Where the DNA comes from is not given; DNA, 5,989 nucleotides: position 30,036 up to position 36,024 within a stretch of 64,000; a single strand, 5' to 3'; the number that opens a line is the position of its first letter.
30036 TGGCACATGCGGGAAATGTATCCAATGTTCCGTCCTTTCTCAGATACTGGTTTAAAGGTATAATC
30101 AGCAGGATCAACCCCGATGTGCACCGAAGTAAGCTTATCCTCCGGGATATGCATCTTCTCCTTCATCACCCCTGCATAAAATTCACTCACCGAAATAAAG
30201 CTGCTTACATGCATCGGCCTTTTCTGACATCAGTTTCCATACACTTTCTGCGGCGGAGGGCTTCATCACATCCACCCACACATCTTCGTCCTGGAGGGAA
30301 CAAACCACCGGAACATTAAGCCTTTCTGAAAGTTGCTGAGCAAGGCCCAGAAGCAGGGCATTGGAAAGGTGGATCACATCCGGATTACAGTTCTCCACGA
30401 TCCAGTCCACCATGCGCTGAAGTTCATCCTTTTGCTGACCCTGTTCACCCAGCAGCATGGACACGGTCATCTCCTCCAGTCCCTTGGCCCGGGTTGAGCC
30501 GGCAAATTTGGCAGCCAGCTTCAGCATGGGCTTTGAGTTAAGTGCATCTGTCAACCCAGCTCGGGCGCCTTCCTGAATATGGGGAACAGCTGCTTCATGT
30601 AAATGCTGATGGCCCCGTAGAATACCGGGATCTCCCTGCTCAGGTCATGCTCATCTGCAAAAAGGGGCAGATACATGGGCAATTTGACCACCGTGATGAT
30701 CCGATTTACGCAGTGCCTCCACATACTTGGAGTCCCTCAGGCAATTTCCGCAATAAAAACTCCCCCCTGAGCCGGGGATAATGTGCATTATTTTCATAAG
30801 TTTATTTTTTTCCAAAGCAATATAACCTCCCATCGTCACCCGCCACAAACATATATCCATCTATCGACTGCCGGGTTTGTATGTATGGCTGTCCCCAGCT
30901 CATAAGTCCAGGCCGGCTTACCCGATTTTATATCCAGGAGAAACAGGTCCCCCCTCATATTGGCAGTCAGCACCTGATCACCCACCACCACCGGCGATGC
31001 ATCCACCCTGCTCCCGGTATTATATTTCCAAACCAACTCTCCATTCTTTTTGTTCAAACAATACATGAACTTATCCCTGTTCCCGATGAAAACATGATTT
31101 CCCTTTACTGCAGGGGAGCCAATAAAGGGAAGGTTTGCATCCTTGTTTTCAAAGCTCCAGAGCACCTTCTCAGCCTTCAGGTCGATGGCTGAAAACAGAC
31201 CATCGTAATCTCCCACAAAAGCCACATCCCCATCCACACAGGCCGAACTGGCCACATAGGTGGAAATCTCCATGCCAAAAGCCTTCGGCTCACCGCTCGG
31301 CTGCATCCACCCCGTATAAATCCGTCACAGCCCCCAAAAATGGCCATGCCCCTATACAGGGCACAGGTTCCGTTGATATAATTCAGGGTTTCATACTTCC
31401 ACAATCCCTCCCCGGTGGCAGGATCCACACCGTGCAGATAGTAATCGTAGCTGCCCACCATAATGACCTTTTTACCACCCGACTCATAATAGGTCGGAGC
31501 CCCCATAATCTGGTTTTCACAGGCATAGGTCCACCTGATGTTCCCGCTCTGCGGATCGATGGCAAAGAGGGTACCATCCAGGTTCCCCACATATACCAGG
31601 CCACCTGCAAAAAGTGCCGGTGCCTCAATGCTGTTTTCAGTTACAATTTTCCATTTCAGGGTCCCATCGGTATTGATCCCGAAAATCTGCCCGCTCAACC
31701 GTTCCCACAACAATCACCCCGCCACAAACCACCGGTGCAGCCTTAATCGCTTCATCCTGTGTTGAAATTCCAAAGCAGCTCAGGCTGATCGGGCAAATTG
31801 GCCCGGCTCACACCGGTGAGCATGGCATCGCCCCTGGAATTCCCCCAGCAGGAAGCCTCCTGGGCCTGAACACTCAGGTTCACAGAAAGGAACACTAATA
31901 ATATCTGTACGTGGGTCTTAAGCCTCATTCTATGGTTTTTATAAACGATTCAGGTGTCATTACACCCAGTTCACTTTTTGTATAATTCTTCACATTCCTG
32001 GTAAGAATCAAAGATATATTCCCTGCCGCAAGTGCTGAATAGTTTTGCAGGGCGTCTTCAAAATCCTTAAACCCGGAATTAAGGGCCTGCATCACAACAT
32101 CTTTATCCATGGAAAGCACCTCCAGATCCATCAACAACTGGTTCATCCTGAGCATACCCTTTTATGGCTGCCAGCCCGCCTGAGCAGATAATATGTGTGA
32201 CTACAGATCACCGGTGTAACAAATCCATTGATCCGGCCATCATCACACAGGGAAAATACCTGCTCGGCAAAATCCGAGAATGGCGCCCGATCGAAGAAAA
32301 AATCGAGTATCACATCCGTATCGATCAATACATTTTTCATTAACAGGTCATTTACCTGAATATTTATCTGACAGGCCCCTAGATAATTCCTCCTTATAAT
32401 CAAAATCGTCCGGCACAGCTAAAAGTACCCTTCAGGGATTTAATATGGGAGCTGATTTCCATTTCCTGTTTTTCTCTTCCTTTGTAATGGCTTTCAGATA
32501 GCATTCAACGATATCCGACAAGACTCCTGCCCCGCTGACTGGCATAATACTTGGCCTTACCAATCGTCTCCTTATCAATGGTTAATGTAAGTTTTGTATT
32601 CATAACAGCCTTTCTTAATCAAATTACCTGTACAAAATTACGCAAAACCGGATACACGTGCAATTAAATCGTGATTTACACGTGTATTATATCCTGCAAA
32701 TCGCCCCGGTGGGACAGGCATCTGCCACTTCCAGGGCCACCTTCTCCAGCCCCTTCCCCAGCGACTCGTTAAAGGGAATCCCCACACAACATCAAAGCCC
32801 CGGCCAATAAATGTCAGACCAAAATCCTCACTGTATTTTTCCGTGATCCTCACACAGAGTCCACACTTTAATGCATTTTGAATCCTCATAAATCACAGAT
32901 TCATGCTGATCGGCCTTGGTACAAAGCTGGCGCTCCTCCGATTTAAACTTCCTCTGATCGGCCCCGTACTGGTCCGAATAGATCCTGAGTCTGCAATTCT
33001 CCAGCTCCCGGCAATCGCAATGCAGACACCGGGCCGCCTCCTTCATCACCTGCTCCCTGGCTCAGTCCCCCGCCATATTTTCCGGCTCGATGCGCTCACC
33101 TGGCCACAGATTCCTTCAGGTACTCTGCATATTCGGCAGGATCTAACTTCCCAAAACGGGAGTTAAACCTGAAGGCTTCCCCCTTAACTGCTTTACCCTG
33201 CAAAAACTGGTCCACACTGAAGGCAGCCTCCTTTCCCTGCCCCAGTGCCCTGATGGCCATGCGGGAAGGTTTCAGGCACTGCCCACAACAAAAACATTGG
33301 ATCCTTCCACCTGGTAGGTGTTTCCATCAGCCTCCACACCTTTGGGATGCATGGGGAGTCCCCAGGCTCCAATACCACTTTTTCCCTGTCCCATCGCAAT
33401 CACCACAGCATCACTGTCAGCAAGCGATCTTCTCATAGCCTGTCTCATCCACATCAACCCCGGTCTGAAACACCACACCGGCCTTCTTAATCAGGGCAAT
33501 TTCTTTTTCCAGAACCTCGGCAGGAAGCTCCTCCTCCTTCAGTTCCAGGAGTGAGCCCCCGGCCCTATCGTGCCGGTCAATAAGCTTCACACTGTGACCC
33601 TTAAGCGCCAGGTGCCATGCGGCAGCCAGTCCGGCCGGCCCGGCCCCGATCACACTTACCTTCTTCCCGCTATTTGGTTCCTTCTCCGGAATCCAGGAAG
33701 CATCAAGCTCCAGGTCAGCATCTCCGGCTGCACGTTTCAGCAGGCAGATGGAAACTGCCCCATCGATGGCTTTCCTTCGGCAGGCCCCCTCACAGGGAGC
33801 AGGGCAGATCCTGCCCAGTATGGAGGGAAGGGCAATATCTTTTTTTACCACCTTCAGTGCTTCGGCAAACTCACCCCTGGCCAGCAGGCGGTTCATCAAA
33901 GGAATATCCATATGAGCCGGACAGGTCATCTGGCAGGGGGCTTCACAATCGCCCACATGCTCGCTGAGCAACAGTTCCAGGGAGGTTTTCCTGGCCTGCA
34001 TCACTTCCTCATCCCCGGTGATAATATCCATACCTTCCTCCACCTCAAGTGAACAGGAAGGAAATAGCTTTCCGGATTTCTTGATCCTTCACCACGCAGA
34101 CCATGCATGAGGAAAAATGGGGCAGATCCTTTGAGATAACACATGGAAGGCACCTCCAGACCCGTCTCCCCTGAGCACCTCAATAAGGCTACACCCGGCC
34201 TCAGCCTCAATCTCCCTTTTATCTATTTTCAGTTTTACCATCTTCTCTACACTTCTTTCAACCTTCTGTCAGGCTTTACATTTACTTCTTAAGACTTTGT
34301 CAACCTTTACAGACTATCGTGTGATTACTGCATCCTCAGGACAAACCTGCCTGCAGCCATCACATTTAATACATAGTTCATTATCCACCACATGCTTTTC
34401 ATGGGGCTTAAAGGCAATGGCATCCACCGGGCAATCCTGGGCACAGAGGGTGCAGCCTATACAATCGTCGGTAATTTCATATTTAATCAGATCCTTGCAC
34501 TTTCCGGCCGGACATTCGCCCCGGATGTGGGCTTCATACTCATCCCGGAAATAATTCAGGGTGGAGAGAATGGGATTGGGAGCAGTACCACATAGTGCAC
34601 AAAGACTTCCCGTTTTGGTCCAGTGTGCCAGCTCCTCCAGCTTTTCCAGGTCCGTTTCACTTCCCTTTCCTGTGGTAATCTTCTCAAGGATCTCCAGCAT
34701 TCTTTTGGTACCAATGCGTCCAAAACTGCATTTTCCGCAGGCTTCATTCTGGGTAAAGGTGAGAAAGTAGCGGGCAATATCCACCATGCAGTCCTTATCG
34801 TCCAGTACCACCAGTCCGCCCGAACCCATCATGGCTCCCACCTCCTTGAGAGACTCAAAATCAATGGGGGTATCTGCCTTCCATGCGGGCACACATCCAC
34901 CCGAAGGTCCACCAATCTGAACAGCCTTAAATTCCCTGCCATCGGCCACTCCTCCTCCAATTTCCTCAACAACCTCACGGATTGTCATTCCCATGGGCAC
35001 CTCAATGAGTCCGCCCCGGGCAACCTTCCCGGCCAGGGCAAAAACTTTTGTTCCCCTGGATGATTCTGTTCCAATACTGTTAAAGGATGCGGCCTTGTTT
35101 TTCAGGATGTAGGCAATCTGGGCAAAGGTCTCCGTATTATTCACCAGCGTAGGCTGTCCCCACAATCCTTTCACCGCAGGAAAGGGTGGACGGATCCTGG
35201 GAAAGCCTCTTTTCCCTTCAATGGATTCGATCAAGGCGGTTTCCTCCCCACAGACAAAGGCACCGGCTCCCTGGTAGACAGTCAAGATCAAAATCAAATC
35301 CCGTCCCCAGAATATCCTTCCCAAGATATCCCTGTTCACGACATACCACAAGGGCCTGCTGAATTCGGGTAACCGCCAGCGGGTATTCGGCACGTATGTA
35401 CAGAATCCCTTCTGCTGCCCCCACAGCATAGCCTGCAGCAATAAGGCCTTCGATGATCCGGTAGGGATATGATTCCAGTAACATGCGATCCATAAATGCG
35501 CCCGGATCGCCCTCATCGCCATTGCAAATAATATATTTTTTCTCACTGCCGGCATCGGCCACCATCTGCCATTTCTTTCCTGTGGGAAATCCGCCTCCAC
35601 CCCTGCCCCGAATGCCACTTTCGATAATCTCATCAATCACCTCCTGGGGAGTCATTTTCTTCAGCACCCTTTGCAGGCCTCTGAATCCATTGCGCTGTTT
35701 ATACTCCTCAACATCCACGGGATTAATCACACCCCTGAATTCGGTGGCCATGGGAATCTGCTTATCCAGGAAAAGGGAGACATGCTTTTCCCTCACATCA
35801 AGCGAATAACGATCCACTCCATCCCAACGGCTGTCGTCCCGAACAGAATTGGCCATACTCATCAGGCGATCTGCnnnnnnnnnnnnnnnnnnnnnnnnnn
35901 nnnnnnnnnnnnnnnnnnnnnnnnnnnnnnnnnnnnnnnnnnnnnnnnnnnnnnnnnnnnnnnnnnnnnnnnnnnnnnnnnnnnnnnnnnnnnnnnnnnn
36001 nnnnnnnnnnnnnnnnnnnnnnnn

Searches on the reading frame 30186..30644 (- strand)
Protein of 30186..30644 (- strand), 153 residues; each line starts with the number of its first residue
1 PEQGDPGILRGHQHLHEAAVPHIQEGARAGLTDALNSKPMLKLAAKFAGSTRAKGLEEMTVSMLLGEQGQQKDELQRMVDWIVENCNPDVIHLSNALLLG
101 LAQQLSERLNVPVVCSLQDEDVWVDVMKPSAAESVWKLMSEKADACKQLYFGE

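Call 8: search_protein_families(library=pfam, proteins=[window:30186-30644:-], max_evalue=0.001)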
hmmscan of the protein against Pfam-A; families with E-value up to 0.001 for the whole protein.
window:30186-30644:- (153 aa): 1 family
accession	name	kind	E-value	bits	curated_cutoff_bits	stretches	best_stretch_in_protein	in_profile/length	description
PF13579.12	Glyco_trans_4_4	-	0.00042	21.1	29.7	1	77-144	62-129/158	Glycosyl transferase 4-like domain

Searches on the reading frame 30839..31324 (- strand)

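Call 8: search_protein_families(library=pfam, proteins=[window:30839-31324:-], max_evalue=0.001)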
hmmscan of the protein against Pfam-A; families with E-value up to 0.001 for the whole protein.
window:30839-31324:- (162 aa): 4 families
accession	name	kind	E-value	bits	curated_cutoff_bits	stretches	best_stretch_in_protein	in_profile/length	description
PF13570.13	Beta-prop_ACSF4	-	1.5e-23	84.2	133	1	18-153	45-183/329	Beta-alanine-activating enzyme, beta-propeller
PF13360.13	PQQ_2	-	5.2e-17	62.7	27.6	1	26-148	27-150/233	Outer membrane protein assembly factor BamB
PF25292.1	Beta-prop_CGLA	-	5.5e-07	29.8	26.8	0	77-104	46-72/316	Lambda-carrageenase beta-propeller domain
PF01011.28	PQQ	-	2e-05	23.9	26.7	0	67-112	539-585/595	Glucose/ethanol/alcohol dehydrogenase, beta-propeller domain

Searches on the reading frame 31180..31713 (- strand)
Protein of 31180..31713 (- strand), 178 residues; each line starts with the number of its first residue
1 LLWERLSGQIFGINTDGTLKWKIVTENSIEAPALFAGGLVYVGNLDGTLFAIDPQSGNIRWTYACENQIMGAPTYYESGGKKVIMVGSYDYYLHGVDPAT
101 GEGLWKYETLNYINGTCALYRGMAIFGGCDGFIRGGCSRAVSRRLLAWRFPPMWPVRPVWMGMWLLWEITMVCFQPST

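Call 8: search_protein_families(library=pfam, proteins=[window:31180-31713:-], max_evalue=0.001)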
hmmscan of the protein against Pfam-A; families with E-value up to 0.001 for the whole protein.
window:31180-31713:- (178 aa): 4 families
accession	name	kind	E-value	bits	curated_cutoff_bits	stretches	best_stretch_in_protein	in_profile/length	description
PF13570.13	Beta-prop_ACSF4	-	2e-18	67.3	133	1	8-119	29-141/329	Beta-alanine-activating enzyme, beta-propeller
PF13360.13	PQQ_2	-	4.5e-12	46.6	27.6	1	14-110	9-102/233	Outer membrane protein assembly factor BamB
PF01011.28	PQQ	-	1.2e-06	27.9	26.7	1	22-84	532-595/595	Glucose/ethanol/alcohol dehydrogenase, beta-propeller domain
PF25292.1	Beta-prop_CGLA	-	6.6e-06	26.2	26.8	1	8-98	9-104/316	Lambda-carrageenase beta-propeller domain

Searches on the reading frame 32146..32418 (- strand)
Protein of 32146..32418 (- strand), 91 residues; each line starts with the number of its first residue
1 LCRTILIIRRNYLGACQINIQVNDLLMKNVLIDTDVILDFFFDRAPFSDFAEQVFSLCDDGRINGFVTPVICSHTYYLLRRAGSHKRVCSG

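Call 8: search_protein_families(library=pfam, proteins=[window:32146-32418:-], max_evalue=0.001)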
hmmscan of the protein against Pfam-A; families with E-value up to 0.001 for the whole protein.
window:32146-32418:- (91 aa): 1 family
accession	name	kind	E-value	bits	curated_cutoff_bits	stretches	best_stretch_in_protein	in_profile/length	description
PF13470.12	PIN_3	-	5.9e-08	34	27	1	30-84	2-55/115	PIN domain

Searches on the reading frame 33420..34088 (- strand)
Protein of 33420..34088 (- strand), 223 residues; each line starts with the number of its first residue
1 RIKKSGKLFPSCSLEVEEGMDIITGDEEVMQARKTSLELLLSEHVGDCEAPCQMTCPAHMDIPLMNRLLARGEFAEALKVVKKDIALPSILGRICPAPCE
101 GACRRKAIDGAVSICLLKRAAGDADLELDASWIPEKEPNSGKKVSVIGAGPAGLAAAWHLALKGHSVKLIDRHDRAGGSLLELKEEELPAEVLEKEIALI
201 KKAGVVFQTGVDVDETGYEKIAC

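Call 8: search_protein_families(library=pfam, proteins=[window:33420-34088:-], max_evalue=0.001)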
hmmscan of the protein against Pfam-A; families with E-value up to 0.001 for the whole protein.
window:33420-34088:- (223 aa): 11 families
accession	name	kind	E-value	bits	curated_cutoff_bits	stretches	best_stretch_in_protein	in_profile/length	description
PF14691.11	Fer4_20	-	5.6e-16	58.8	25.8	1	48-126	27-109/113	Dihydroprymidine dehydrogenase domain II, 4Fe-4S cluster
PF13450.12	NAD_binding_8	-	1.5e-10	41.6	21.9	1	146-182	1-37/68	NAD(P)-binding Rossmann-like domain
PF01266.30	DAO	-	1.5e-08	35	27.9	1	144-178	2-37/353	FAD dependent oxidoreductase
PF07992.20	Pyr_redox_2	-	7.5e-06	26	26.1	1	143-179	2-39/291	Pyridine nucleotide-disulphide oxidoreductase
PF03486.20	HI0933_like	-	1.1e-05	25.5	50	1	143-178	2-37/244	HI0933-like protein Rossmann domain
PF12831.13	FAD_oxidored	-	1.2e-05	25.2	27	1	144-180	2-38/416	FAD dependent oxidoreductase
PF01494.25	FAD_binding_3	-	2.8e-05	24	22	1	143-175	3-35/349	FAD binding domain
PF01134.28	GIDA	-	2.9e-05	23.7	22.1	1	143-172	1-30/391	Glucose inhibited division protein A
PF00890.30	FAD_binding_2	-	0.00033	20.4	20.4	1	146-179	4-37/414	FAD binding domain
PF01593.30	Amino_oxidase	-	0.00039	20.3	19.8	1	152-178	2-28/443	Flavin containing amine oxidoreductase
PF13738.12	Pyr_redox_3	-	0.0008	19.2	30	1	138-174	161-197/305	Pyridine nucleotide-disulphide oxidoreductase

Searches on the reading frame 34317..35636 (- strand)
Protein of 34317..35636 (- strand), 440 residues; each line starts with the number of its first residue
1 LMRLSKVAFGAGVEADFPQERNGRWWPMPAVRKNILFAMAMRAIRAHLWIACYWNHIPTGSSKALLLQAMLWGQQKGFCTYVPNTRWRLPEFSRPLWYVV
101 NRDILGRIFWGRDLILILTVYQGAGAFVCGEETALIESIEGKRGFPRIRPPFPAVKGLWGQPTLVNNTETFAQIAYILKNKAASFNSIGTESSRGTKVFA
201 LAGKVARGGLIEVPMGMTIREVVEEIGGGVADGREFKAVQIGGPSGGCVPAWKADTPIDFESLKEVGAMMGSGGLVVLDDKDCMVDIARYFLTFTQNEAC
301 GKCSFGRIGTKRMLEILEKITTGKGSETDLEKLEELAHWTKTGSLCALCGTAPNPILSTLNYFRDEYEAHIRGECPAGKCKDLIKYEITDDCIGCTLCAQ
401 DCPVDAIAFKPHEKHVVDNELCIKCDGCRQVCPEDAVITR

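Call 8: search_protein_families(library=pfam, proteins=[window:34317-35636:-], max_evalue=0.001)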
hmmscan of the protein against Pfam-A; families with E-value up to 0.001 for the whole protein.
window:34317-35636:- (440 aa): 9 families
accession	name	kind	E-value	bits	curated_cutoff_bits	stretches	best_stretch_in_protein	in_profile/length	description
PF10589.14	NADH_4Fe-4S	-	1.4e-29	102.2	23.5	1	286-370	1-85/85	NADH-ubiquinone oxidoreductase-F iron-sulfur binding region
PF14697.11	Fer4_21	-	7.1e-10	39.3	35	1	390-437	6-57/59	4Fe-4S dicluster domain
PF01512.22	Complex1_51K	-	1.4e-09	38.5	31.2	1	118-175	100-149/150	Nuo51 FMN-binding domain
PF12838.12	Fer4_7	-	2.7e-07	31.4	27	1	392-436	2-52/52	4Fe-4S dicluster domain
PF00037.32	Fer4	-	3.3e-07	30.3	21.1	2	388-407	4-23/24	4Fe-4S binding domain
PF13187.11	Fer4_9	-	1.3e-06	28.8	27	1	391-436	1-51/52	4Fe-4S dicluster domain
PF10531.15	SLBB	-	1.4e-06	28.5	27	1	199-247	2-53/55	SLBB domain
PF13237.11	Fer4_10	-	2e-05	24.8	25.5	1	387-433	4-53/53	4Fe-4S dicluster domain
PF22461.2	SLBB_2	-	9.2e-05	22.9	27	1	199-253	3-50/79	SLBB domain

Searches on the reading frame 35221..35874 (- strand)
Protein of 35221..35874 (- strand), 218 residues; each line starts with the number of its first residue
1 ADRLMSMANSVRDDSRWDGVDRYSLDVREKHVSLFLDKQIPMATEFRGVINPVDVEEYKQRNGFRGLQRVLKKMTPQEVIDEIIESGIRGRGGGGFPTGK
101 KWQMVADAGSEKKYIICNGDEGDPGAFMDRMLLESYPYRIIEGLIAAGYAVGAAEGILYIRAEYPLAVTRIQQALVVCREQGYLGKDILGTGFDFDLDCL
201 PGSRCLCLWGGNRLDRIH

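Call 8: search_protein_families(library=pfam, proteins=[window:35221-35874:-], max_evalue=0.001)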
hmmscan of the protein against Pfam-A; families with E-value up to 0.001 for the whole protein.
window:35221-35874:- (218 aa): 1 family
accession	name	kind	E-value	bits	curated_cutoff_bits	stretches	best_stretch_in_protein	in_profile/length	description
PF01512.22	Complex1_51K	-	6e-29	101.3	31.2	1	85-180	3-96/150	Nuo51 FMN-binding domain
